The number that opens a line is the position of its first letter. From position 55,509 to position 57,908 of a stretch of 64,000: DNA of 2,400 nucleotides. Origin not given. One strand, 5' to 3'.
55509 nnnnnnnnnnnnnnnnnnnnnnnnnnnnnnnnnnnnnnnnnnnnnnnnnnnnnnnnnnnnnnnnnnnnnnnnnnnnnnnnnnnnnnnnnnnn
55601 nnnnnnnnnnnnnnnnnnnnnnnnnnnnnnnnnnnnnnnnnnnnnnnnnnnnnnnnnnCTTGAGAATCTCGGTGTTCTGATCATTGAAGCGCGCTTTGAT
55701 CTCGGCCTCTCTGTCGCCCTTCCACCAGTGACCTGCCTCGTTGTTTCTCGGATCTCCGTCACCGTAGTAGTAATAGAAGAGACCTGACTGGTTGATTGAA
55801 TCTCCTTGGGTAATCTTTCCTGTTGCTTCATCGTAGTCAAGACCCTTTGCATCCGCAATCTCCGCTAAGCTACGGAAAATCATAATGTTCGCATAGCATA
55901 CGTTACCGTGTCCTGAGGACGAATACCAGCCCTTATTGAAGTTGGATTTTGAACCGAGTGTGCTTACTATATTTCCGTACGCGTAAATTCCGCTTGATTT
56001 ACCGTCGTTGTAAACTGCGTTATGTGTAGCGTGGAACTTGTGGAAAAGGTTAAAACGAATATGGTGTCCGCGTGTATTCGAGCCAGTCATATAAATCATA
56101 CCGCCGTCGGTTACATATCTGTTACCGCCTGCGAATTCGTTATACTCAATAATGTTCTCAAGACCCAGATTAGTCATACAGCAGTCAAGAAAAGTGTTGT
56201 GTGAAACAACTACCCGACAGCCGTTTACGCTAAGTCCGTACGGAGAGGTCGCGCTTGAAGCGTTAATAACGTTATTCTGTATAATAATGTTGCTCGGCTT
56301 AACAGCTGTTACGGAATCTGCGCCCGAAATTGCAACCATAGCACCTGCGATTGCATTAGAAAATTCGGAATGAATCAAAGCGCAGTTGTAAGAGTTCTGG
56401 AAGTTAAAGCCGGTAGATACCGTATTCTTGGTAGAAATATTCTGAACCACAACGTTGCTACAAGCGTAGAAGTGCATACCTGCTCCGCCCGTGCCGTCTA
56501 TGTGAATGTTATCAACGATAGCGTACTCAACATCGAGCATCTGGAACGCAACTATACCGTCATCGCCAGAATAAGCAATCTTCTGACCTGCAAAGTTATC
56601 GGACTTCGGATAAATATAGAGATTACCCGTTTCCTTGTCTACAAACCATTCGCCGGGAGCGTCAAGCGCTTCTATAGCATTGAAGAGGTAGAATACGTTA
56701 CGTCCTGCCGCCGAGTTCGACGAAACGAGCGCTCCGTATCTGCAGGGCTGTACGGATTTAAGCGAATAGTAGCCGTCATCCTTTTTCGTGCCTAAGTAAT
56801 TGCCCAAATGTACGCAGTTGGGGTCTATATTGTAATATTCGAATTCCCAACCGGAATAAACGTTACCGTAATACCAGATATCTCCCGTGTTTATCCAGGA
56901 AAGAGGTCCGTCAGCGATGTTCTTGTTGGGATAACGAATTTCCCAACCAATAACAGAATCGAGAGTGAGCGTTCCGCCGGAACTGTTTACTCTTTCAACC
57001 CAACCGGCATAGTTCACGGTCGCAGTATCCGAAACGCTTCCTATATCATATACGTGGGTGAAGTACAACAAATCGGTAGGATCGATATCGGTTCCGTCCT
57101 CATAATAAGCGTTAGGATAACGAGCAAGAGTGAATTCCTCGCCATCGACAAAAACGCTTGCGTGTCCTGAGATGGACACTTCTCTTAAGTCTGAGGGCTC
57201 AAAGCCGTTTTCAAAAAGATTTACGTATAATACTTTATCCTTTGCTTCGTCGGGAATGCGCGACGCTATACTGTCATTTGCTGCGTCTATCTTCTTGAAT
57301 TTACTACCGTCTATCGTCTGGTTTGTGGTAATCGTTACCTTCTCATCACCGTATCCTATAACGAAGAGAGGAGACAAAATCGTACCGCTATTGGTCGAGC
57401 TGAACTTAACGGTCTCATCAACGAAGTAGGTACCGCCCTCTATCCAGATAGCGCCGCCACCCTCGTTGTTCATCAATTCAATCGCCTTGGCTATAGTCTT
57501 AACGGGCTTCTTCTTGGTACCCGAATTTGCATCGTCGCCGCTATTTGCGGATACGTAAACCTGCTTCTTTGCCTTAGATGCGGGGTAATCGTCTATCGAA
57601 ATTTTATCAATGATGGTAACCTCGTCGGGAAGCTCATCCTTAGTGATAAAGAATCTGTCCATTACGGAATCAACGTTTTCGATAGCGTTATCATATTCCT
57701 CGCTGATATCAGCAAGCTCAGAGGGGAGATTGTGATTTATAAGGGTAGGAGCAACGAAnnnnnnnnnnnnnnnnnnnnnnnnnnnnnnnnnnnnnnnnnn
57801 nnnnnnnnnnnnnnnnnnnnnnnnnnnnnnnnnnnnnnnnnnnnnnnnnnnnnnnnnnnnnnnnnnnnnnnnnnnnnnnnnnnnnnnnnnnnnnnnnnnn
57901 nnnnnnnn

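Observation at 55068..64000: Head-to-tail array of three ~1200-aa paralogous beta-helix lipoproteins of unknown function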

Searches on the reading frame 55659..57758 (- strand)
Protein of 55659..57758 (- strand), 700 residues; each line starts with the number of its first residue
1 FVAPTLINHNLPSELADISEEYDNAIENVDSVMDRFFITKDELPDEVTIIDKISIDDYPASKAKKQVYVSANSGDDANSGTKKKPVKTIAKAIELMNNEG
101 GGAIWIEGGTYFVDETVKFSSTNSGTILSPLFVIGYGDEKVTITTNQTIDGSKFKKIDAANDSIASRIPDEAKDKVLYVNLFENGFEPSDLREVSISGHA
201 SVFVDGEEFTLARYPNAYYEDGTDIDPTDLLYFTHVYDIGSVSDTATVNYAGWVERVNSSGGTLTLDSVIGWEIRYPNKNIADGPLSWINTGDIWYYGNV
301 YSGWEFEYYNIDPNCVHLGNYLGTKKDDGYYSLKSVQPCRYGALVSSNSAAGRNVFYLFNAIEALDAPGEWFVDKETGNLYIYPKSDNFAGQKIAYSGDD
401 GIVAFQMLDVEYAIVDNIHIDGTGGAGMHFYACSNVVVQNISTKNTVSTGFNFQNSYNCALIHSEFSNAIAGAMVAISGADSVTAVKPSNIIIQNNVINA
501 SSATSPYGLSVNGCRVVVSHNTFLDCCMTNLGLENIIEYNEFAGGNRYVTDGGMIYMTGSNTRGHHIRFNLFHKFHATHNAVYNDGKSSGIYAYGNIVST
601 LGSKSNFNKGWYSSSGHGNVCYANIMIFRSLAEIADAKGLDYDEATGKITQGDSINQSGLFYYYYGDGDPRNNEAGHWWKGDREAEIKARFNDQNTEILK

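Call 47: search_solved_structures(query=A2, max_evalue=0.01, show_alignments=3)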
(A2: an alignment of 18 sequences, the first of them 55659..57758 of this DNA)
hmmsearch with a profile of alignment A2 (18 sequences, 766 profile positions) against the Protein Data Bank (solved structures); distinct sequences matched with E-value up to 0.01: 13.
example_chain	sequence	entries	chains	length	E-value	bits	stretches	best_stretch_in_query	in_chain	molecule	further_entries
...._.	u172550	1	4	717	2.9e-39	138.4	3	50-152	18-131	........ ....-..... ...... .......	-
5mqp_A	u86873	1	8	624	4e-29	104.9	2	59-143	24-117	Glycoside hydrolase BT_1002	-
3vst_A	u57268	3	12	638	2.3e-09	39.5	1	62-145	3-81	Xylosidase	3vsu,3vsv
5olp_A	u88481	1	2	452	6.9e-07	31.3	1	352-478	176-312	Pectate lyase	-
5olq_A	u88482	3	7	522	9.7e-07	30.8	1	60-121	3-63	Rhamnogalacturonan lyase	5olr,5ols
7o78_A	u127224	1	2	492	3.4e-06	29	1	82-144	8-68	Polysaccharide lyase from Pseudopedobacter saltans, Pedsa3807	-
1dbg_A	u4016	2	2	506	0.00011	24.1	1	81-144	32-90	CHONDROITINASE B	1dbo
1ofl_A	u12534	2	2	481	0.00012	24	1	82-144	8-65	CHONDROITINASE B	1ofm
4mxn_A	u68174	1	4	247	0.0012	20.6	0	372-441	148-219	Uncharacterized protein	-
5lw3_A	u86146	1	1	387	0.0018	20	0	381-445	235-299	Poly(beta-D-mannuronate) C5 epimerase 6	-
6qps_A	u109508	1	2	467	0.0021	19.8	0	443-513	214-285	Polysaccharide Lyase Family 6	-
7o84_A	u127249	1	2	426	0.0039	18.9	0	88-147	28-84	Alginate lyase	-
7o7a_A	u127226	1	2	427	0.004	18.9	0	88-147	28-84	Aliginate lyase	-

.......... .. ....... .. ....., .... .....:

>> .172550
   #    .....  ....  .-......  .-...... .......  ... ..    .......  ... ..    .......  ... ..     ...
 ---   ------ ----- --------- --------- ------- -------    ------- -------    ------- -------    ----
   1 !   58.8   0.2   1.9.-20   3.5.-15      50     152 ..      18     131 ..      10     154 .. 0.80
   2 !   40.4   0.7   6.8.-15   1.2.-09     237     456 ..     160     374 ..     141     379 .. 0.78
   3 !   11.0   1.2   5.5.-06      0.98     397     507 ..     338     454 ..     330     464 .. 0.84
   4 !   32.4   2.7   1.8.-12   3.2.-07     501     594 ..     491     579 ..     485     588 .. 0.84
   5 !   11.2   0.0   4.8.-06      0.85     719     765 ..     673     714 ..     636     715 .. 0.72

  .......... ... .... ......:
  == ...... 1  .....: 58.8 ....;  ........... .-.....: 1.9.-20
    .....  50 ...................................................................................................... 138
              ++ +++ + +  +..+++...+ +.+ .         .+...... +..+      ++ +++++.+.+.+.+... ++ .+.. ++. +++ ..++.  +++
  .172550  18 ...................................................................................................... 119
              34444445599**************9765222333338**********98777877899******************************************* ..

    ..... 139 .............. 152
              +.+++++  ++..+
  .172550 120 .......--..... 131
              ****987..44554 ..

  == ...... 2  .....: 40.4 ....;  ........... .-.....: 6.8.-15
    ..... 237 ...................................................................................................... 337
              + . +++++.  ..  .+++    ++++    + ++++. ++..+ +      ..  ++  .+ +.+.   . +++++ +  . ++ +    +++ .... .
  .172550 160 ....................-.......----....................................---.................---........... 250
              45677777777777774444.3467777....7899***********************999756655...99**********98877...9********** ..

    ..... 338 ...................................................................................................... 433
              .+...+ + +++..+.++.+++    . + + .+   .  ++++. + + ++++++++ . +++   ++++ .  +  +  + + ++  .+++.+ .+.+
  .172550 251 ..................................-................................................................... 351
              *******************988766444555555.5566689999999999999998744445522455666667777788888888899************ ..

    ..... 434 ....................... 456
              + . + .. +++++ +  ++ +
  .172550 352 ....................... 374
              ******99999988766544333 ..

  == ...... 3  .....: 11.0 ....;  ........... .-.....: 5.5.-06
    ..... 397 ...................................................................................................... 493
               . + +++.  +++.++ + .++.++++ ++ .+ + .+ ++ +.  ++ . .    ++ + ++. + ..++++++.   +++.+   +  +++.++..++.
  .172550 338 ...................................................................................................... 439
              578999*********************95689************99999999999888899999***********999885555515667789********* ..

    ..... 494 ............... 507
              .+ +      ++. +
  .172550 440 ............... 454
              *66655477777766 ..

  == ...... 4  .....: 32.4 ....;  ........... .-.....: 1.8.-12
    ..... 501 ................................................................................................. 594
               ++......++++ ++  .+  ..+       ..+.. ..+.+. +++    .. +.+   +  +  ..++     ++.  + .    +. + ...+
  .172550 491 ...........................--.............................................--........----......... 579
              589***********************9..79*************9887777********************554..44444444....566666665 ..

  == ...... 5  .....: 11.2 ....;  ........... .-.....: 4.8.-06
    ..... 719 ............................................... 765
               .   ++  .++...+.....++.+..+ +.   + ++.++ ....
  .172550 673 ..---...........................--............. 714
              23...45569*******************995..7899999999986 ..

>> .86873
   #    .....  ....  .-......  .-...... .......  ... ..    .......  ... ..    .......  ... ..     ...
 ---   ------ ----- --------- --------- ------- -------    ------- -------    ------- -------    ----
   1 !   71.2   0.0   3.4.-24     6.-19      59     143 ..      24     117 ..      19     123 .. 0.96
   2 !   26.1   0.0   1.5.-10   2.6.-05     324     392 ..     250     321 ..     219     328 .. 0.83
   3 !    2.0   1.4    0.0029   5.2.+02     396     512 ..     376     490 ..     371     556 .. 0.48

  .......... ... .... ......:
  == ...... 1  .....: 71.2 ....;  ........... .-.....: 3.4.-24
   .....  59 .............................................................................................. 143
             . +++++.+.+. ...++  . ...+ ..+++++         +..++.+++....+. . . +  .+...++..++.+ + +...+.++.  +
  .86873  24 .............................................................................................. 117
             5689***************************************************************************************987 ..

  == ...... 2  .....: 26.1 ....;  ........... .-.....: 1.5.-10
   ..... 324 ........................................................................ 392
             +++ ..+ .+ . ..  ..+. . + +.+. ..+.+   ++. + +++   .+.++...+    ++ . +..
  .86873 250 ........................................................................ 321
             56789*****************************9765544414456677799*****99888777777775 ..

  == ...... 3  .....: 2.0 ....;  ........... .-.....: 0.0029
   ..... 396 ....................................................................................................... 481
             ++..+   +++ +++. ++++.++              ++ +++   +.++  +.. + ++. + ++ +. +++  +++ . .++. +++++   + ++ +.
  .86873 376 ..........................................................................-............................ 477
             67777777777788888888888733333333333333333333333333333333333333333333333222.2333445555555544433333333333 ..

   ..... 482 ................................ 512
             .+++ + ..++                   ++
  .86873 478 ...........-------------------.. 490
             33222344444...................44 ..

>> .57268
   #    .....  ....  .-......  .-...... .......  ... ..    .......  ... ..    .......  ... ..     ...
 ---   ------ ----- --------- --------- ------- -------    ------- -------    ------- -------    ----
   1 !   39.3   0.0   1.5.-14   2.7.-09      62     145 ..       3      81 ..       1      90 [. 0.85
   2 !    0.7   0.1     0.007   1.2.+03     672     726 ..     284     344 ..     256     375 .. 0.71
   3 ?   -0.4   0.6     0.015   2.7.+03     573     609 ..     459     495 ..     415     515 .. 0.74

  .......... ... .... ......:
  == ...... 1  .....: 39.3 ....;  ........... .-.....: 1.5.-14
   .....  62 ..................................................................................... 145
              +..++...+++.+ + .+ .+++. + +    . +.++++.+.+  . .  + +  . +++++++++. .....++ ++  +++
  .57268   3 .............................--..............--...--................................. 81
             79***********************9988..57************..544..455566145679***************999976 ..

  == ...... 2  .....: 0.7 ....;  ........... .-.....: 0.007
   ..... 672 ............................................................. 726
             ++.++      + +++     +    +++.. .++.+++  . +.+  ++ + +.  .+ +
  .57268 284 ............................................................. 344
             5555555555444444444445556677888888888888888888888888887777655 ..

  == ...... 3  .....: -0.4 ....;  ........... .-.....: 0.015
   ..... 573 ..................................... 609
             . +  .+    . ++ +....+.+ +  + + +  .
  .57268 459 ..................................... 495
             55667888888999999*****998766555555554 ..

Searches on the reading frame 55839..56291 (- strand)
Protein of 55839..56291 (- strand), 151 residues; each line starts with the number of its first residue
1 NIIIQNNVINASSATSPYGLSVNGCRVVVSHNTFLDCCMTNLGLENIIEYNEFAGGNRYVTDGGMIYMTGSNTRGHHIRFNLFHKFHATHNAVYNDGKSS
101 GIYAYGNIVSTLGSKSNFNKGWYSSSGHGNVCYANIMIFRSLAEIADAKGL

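Call 60: search_solved_structures(query=A3, max_evalue=10, show_alignments=5)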
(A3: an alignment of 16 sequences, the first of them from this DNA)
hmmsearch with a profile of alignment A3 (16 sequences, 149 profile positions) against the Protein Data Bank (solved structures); distinct sequences matched with E-value up to 10: 1.
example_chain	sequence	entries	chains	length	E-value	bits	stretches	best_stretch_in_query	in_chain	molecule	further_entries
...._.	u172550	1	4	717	9.5e-09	38.2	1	44-134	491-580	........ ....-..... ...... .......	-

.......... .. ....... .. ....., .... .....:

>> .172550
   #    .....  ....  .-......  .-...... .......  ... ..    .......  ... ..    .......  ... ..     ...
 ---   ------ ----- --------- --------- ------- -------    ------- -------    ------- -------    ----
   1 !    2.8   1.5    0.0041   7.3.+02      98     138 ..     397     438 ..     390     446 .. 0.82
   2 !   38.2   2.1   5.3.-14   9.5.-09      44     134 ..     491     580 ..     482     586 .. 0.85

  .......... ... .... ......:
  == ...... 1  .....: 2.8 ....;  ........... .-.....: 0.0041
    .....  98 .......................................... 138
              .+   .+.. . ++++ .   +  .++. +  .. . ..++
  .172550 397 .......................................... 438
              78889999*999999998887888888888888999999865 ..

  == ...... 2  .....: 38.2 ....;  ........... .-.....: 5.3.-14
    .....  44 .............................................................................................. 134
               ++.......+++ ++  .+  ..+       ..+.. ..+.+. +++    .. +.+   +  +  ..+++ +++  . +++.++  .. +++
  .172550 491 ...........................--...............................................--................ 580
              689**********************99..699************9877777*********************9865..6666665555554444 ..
